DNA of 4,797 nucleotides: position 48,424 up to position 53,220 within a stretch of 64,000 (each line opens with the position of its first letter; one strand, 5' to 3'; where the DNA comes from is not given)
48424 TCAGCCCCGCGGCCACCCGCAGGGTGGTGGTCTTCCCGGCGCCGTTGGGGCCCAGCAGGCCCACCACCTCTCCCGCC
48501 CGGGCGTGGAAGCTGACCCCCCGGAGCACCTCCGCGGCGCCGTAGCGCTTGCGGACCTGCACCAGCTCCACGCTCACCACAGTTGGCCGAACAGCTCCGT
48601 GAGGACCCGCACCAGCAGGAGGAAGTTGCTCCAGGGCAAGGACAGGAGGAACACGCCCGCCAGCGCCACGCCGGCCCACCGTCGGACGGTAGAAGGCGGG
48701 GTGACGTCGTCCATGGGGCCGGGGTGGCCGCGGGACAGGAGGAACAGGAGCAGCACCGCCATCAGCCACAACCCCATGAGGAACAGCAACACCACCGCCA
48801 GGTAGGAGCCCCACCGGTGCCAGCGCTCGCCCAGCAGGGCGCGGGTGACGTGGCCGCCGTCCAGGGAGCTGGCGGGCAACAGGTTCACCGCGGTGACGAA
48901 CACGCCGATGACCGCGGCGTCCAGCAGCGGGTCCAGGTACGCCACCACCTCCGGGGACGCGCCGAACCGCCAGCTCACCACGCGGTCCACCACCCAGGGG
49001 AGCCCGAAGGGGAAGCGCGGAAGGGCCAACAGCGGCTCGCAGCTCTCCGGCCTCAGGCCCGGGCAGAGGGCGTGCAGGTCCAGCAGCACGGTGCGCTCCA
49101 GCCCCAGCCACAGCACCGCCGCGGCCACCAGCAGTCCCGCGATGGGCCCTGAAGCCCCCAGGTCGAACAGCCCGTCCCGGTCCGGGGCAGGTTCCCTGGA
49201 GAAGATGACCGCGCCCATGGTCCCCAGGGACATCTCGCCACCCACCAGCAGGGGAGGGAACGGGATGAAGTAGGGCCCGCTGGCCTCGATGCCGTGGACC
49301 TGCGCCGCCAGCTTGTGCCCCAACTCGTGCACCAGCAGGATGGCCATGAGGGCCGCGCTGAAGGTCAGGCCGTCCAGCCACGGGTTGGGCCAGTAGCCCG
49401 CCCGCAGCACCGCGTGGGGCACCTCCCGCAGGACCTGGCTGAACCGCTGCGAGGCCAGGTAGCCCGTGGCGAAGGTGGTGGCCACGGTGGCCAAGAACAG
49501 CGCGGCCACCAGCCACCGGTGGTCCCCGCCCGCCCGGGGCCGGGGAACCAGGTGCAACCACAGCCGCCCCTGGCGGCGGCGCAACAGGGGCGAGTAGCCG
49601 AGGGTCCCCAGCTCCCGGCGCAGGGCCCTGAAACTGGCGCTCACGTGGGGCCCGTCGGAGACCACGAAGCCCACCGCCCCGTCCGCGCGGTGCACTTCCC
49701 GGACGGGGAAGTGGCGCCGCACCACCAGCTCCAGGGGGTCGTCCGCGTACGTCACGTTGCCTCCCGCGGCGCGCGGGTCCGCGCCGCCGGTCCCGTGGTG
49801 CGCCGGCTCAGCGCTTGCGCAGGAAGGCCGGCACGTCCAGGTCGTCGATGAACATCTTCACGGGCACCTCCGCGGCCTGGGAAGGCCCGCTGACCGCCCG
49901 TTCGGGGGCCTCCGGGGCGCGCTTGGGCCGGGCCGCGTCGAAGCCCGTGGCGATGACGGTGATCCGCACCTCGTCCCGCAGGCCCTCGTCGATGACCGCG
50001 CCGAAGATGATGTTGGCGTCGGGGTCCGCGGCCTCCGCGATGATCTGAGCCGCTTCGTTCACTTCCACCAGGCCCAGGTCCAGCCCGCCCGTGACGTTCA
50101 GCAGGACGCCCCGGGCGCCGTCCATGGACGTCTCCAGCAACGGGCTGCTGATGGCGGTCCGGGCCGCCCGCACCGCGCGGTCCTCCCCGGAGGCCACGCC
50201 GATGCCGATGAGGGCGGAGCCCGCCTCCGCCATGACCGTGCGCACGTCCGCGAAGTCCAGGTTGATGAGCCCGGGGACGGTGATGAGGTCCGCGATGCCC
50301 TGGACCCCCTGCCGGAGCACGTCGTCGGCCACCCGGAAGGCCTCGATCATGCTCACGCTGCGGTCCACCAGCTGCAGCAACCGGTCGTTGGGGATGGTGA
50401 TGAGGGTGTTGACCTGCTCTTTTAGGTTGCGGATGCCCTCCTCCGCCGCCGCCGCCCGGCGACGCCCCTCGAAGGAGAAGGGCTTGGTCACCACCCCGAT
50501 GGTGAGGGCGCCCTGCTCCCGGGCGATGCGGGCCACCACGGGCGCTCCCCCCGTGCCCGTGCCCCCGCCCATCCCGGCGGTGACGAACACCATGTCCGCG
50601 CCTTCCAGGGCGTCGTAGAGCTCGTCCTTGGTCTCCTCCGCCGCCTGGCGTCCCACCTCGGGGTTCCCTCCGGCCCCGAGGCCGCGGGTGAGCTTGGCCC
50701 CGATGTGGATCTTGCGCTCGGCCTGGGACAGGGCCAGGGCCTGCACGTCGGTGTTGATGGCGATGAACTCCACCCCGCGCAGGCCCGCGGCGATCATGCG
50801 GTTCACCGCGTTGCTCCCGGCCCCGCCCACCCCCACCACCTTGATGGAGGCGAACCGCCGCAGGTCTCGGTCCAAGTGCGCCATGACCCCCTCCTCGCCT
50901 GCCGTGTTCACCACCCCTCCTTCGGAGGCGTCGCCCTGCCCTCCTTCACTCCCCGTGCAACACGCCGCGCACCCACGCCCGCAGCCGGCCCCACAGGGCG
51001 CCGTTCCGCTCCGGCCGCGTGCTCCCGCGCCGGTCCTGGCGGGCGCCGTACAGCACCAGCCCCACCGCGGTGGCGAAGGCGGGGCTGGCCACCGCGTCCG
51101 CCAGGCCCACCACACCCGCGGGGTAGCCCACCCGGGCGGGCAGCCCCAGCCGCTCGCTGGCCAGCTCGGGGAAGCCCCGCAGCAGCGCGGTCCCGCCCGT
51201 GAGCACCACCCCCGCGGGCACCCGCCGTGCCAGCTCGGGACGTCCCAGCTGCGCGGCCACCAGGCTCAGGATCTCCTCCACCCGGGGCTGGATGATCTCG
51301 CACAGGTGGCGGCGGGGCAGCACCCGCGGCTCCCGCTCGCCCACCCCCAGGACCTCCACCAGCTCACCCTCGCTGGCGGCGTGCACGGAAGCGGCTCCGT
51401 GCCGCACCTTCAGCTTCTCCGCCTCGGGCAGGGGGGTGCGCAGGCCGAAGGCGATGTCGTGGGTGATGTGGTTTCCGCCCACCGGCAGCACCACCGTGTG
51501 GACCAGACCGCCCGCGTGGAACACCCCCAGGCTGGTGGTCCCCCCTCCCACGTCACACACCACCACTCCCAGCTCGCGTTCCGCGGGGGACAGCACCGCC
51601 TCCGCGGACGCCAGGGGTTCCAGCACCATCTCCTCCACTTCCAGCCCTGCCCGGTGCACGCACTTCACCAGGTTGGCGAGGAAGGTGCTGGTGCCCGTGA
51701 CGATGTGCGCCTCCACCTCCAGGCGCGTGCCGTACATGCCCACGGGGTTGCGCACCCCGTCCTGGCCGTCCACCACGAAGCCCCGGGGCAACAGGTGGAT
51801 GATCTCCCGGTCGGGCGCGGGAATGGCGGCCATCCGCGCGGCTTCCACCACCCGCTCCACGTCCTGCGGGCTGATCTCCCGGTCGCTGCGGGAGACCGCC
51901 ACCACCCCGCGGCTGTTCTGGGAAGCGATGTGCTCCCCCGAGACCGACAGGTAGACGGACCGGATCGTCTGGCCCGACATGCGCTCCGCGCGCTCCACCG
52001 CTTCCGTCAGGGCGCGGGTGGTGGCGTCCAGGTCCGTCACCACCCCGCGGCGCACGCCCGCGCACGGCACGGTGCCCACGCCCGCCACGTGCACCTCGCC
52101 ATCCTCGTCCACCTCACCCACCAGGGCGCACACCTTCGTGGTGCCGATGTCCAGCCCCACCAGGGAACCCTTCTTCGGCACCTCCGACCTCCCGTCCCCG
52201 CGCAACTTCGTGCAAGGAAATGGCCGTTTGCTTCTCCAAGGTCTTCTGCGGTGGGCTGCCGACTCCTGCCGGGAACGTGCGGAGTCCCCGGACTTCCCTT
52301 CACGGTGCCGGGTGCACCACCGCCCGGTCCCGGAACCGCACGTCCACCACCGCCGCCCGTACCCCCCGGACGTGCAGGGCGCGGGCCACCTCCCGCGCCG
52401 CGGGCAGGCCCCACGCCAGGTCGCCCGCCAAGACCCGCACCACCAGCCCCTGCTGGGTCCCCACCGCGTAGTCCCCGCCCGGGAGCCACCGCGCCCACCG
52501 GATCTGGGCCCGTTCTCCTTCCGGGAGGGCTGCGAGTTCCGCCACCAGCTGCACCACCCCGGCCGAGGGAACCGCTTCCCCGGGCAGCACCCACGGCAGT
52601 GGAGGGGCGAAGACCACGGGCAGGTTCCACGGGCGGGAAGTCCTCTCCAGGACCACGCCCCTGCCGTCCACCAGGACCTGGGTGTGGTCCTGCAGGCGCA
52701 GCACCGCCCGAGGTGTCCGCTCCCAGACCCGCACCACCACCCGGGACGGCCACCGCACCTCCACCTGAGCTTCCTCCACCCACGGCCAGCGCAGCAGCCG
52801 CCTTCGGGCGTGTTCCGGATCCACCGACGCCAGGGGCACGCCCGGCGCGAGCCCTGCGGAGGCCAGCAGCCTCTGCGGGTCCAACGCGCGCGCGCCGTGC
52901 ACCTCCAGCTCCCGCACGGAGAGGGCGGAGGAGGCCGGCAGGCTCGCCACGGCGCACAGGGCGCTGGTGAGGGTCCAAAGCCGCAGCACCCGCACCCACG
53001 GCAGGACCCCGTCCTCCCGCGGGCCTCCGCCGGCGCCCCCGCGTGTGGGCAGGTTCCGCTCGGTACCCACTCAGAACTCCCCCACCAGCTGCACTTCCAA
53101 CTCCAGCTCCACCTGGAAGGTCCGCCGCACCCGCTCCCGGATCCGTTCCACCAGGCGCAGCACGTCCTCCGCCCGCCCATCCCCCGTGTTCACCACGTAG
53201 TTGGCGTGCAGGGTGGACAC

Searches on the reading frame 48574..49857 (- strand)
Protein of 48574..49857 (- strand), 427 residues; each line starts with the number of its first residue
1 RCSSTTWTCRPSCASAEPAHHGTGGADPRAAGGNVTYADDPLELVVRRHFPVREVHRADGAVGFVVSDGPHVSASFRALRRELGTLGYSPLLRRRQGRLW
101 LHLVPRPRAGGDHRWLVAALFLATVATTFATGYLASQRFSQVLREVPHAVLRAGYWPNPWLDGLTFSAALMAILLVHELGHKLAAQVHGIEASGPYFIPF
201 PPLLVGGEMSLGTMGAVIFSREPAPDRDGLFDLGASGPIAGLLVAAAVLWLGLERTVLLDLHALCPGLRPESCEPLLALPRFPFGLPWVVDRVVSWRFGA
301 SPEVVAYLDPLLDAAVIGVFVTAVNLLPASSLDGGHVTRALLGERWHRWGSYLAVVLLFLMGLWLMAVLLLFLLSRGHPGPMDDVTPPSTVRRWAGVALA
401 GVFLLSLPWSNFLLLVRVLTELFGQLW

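Call 44: search_protein_families(library=pfam, proteins=[window:48574-49857:-], max_evalue=0.001)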
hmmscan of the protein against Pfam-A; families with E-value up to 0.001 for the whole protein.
window:48574-49857:- (427 aa): 1 family
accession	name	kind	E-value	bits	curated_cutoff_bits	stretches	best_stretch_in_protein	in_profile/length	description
PF02163.28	Peptidase_M50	-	7.6e-17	61.8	27.2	1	166-365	2-217/221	Peptidase family M50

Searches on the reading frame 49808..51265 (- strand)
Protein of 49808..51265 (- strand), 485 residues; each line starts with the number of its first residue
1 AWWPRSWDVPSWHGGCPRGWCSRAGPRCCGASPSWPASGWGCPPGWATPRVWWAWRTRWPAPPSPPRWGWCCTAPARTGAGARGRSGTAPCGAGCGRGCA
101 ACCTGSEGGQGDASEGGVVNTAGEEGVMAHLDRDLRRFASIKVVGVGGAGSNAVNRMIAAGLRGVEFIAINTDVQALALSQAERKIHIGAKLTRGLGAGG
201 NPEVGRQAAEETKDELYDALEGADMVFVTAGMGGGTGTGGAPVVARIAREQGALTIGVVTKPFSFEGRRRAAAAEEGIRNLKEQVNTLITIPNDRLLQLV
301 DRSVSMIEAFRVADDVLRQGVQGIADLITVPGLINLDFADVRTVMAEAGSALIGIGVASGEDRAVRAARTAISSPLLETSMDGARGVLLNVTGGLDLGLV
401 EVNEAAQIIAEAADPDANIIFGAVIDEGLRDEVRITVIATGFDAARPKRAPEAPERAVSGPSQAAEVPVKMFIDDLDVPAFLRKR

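Call 44: search_protein_families(library=pfam, proteins=[window:49808-51265:-], max_evalue=0.001)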
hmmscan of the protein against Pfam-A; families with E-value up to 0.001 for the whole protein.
window:49808-51265:- (485 aa): 2 families
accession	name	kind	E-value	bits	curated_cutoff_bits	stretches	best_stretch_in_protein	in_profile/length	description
PF00091.31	Tubulin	-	8.4e-52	176.6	33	1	140-300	1-189/190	Tubulin/FtsZ family, GTPase domain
PF12327.13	FtsZ_C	-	8e-37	125.9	27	1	349-443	1-95/95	FtsZ family, C-terminal domain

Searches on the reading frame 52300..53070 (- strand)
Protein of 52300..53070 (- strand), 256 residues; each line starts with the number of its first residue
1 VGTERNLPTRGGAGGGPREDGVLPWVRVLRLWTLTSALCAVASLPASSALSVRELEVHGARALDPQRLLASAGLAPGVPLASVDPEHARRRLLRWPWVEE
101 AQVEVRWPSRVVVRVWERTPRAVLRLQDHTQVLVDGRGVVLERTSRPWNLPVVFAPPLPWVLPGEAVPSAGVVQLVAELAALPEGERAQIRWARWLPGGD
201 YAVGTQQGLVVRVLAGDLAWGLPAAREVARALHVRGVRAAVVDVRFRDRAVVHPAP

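Call 44: search_protein_families(library=pfam, proteins=[window:52300-53070:-], max_evalue=0.001)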
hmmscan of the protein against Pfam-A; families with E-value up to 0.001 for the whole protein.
window:52300-53070:- (256 aa): 1 family
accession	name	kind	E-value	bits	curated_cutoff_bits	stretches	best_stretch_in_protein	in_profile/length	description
PF08478.15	POTRA_1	-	7.3e-14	52.3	23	1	51-118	2-69/69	POTRA domain, FtsQ-type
